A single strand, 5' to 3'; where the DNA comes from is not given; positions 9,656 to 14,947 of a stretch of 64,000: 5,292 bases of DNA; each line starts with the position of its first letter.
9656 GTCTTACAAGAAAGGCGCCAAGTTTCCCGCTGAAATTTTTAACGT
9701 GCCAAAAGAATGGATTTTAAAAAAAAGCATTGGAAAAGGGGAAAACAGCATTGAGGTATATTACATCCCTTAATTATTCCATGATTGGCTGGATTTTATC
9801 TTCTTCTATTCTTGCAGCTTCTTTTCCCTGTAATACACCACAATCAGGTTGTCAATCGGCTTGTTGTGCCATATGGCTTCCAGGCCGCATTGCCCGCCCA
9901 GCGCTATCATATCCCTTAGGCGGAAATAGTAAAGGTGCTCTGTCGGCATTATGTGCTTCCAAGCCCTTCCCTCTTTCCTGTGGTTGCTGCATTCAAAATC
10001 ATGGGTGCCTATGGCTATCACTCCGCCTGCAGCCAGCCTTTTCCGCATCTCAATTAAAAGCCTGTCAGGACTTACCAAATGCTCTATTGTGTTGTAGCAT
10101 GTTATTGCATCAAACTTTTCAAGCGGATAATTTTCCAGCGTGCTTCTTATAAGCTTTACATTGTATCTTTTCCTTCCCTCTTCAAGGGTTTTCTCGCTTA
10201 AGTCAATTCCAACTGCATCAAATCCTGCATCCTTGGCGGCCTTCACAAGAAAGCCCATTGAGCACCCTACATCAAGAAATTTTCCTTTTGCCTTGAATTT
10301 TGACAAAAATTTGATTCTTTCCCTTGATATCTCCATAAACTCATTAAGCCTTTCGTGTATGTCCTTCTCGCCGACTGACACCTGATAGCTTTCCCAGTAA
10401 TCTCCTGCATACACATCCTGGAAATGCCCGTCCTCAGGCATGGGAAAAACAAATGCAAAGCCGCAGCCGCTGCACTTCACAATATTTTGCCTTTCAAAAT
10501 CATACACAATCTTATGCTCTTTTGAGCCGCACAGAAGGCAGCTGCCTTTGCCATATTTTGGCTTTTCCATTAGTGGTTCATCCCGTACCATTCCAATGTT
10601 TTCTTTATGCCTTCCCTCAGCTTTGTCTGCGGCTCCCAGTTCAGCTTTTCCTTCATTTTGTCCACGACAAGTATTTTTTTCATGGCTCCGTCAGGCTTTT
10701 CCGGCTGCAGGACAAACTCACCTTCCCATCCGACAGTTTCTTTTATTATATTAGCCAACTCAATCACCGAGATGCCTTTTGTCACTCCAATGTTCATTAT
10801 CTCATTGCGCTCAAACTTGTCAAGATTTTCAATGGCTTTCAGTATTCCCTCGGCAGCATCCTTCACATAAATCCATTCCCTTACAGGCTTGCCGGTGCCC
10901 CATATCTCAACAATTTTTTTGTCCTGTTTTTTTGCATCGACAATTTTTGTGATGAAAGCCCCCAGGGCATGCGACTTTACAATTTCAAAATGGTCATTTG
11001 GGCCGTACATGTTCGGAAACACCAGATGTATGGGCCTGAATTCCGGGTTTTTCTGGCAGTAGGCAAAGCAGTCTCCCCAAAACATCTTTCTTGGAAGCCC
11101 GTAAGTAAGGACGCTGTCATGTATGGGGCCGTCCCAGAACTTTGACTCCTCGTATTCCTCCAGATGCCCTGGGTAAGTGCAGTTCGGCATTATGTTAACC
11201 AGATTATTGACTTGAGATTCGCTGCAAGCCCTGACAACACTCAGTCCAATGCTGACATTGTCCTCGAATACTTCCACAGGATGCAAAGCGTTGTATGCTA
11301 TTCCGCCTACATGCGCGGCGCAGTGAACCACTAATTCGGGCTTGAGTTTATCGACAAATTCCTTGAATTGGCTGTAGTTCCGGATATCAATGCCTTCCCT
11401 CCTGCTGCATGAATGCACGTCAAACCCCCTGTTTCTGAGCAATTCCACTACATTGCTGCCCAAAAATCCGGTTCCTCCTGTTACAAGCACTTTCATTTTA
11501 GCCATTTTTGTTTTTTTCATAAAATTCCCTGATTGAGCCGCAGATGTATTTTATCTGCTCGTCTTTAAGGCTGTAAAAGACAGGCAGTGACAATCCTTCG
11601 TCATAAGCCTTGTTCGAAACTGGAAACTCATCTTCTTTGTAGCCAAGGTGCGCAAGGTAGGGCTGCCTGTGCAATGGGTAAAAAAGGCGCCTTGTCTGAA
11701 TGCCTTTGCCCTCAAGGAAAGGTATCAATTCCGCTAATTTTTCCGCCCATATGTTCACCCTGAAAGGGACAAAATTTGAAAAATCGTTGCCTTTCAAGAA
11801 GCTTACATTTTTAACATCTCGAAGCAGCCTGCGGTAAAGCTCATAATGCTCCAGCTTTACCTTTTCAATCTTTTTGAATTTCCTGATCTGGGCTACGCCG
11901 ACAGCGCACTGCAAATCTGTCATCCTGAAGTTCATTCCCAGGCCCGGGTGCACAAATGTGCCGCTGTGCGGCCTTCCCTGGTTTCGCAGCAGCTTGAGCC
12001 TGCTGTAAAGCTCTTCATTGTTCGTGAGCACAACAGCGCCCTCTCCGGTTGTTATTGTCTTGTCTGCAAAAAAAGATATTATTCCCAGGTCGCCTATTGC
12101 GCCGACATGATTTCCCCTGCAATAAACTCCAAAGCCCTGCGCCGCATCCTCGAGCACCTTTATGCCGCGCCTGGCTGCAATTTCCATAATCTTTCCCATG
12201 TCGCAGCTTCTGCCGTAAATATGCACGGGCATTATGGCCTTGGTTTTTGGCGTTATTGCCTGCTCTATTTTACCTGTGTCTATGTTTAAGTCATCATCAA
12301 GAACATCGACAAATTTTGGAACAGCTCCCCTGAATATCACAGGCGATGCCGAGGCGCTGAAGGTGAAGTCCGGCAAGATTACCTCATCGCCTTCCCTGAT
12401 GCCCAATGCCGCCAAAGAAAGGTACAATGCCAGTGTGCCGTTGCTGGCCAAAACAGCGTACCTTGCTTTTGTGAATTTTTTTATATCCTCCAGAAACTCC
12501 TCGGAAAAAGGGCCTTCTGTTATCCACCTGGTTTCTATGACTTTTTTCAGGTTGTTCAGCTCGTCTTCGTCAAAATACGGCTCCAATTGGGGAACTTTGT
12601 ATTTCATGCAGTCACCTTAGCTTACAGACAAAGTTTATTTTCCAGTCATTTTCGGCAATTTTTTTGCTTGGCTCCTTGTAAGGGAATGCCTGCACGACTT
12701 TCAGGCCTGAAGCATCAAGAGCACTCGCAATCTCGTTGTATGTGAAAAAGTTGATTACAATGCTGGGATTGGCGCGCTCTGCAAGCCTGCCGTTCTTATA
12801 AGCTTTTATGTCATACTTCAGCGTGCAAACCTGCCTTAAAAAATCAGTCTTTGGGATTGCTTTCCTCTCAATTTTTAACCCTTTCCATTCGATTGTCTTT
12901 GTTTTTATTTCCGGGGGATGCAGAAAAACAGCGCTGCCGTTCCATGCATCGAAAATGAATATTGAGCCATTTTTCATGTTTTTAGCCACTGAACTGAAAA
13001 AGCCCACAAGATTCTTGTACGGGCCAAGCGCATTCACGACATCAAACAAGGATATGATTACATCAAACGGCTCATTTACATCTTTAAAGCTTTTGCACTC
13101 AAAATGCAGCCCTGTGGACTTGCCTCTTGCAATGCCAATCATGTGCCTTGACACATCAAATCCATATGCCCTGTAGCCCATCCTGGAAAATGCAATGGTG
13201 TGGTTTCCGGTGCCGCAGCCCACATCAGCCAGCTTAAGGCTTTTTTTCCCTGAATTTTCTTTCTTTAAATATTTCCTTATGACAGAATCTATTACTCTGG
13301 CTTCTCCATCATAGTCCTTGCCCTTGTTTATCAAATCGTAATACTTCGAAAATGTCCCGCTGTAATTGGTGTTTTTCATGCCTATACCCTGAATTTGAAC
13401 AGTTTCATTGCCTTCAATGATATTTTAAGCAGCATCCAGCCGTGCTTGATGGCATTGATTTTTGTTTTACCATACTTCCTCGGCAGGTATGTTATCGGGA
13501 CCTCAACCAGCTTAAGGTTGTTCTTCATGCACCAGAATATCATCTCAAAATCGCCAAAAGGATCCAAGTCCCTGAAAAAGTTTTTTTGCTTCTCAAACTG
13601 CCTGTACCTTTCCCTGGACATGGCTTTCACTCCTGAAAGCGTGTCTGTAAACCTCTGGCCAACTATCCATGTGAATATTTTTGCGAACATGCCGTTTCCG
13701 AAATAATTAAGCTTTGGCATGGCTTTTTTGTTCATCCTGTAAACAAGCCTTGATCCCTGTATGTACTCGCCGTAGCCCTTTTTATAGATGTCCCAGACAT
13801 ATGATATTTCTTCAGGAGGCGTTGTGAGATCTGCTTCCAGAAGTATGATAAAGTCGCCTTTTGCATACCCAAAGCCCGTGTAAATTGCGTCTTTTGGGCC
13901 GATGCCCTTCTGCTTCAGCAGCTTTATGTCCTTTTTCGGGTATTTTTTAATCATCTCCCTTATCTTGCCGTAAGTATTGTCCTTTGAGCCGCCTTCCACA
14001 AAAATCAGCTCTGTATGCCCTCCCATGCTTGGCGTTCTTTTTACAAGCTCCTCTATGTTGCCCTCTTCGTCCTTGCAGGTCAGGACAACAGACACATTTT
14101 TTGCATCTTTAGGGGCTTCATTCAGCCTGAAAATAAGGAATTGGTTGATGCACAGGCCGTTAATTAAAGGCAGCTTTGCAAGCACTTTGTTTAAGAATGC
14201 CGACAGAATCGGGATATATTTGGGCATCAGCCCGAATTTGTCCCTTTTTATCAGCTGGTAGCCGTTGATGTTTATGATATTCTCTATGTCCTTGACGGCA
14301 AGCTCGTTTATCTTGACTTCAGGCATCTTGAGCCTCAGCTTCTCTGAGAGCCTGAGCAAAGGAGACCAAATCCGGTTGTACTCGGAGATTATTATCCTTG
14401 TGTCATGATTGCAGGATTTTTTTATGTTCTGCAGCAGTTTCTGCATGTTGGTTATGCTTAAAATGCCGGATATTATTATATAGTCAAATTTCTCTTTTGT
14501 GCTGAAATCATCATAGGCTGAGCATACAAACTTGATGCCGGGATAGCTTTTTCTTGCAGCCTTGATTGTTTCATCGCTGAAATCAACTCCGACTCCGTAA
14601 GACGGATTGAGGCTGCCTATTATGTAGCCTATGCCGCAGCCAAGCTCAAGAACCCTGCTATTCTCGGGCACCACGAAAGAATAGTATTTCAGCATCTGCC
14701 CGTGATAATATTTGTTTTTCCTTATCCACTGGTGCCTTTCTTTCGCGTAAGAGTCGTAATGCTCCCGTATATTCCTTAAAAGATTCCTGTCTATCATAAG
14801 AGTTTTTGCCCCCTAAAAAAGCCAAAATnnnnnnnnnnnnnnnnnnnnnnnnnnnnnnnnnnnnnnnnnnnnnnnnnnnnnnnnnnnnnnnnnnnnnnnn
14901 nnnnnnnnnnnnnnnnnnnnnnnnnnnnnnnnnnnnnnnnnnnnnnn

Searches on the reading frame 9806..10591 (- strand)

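Call 37: search_protein_families(library=pfam, proteins=[window:9806-10591:-], max_evalue=0.0001)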
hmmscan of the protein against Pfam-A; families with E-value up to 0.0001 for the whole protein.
window:9806-10591:- (261 aa): 6 families
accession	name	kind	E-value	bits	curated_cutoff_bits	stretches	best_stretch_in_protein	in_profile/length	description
PF13489.12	Methyltransf_23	-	6.1e-20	72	27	1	88-239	9-161/164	Methyltransferase domain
PF08241.18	Methyltransf_11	-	2.7e-15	57.2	21.2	1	106-194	1-95/95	Methyltransferase domain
PF13649.12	Methyltransf_25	-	7.3e-14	52.7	27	1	106-190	2-97/97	Methyltransferase domain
PF08242.18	Methyltransf_12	-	4.5e-12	47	30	1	106-192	1-98/98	Methyltransferase domain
PF13847.12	Methyltransf_31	-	5e-11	42.9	27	1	101-198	3-113/145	Methyltransferase domain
PF07021.18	MetW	-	1.1e-05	25.6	21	1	100-189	12-104/193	Methionine biosynthesis protein MetW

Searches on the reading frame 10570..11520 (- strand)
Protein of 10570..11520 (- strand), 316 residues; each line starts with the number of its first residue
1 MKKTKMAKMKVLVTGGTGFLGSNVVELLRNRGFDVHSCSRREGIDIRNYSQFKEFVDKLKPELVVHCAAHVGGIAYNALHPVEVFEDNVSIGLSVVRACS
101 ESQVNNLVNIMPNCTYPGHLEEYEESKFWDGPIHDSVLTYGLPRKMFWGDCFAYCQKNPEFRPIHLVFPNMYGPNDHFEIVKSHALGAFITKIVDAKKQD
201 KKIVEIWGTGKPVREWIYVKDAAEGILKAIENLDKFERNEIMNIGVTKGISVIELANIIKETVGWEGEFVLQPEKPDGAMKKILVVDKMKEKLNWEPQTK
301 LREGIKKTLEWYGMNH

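Call 37: search_protein_families(library=pfam, proteins=[window:10570-11520:-], max_evalue=0.0001)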
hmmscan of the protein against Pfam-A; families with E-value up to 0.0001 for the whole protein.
window:10570-11520:- (316 aa): 4 families
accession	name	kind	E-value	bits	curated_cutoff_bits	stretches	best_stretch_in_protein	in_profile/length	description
PF01370.27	Epimerase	-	2.7e-45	155.1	20.9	1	11-245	1-240/240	NAD dependent epimerase/dehydratase family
PF16363.11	GDP_Man_Dehyd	-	6e-18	65.8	27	2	170-308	182-332/332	GDP-mannose 4,6 dehydratase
PF04321.23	RmlD_sub_bind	-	4.7e-13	49.3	27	1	9-70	1-61/287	RmlD substrate binding domain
PF02719.21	Polysacc_synt_2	-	2e-06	27.6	20.2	0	45-110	62-126/293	Polysaccharide biosynthesis protein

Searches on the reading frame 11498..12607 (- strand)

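Call 37: search_protein_families(library=pfam, proteins=[window:11498-12607:-], max_evalue=0.0001)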
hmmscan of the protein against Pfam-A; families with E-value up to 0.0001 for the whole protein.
window:11498-12607:- (369 aa): 3 families
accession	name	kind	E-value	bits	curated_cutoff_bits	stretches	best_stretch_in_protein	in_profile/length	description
PF01041.23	DegT_DnrJ_EryC1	-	2.2e-107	359.8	19.8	1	12-359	3-359/360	DegT/DnrJ/EryC1/StrS aminotransferase family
PF01053.26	Cys_Met_Meta_PP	-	5.1e-06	25.7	27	1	33-170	52-189/381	Cys/Met metabolism PLP-dependent enzyme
PF00155.27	Aminotran_1_2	-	9.6e-05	22.2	19.7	0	35-125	44-150/361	Aminotransferase class I and II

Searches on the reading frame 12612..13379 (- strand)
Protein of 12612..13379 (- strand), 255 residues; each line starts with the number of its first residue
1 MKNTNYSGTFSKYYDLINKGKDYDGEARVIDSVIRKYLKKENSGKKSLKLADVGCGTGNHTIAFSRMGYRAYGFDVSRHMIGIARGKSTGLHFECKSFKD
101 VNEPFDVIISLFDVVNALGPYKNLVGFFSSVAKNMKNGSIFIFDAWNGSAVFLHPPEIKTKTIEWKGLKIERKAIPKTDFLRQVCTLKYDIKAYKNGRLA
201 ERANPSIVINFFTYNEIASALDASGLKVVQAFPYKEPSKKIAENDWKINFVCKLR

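Call 37: search_protein_families(library=pfam, proteins=[window:12612-13379:-], max_evalue=0.0001)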
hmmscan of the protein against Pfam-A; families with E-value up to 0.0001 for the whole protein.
window:12612-13379:- (255 aa): 5 families
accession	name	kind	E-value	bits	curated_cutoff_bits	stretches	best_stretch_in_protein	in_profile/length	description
PF13489.12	Methyltransf_23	-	1.2e-11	45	27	1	31-230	10-163/164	Methyltransferase domain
PF13649.12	Methyltransf_25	-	2e-10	41.7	27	1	52-137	3-95/97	Methyltransferase domain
PF13847.12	Methyltransf_31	-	2e-09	37.7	27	1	45-147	2-113/145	Methyltransferase domain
PF08241.18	Methyltransf_11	-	1.5e-08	35.5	21.2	1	52-143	2-95/95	Methyltransferase domain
PF08242.18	Methyltransf_12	-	3e-07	31.5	30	1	52-140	2-97/98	Methyltransferase domain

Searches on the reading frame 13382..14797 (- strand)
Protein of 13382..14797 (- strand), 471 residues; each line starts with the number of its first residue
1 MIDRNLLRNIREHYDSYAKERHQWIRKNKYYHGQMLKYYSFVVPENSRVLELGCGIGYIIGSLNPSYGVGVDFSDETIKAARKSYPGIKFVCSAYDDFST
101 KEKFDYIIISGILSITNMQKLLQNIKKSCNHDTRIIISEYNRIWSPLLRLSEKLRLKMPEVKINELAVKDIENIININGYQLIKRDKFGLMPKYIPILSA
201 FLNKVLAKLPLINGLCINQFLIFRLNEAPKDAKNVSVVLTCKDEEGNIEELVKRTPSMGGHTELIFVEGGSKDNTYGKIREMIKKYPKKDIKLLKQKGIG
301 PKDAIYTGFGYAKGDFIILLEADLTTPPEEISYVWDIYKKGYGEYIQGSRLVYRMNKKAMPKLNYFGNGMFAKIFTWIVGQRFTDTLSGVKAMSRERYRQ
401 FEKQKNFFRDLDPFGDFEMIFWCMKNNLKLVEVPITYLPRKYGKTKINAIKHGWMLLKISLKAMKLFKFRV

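Call 14: search_protein_families(library=pfam, proteins=[window:13382-14797:-], max_evalue=0.0001)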
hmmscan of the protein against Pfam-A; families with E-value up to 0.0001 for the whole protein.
window:13382-14797:- (471 aa): 8 families
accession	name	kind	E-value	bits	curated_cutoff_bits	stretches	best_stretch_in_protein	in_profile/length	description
PF00535.33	Glycos_transf_2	-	4.4e-16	59.7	23.3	1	236-364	1-129/168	Glycosyl transferase family 2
PF13847.12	Methyltransf_31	-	5.7e-11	42.7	27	1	46-143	4-114/145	Methyltransferase domain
PF13649.12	Methyltransf_25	-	1.6e-09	38.8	27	1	49-129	1-93/97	Methyltransferase domain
PF13489.12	Methyltransf_23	-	9.8e-09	35.6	27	1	40-183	14-162/164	Methyltransferase domain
PF08242.18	Methyltransf_12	-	7.4e-08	33.5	30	1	50-133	1-96/98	Methyltransferase domain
PF08241.18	Methyltransf_11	-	1.2e-06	29.5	21.2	1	50-136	1-94/95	Methyltransferase domain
PF13641.12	Glyco_tranf_2_3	-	4.4e-05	24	27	1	235-431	3-202/230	Glycosyltransferase like family 2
PF10111.15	Glyco_tranf_2_2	-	5.3e-05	23.3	27.3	0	236-329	1-97/276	Glycosyltransferase like family 2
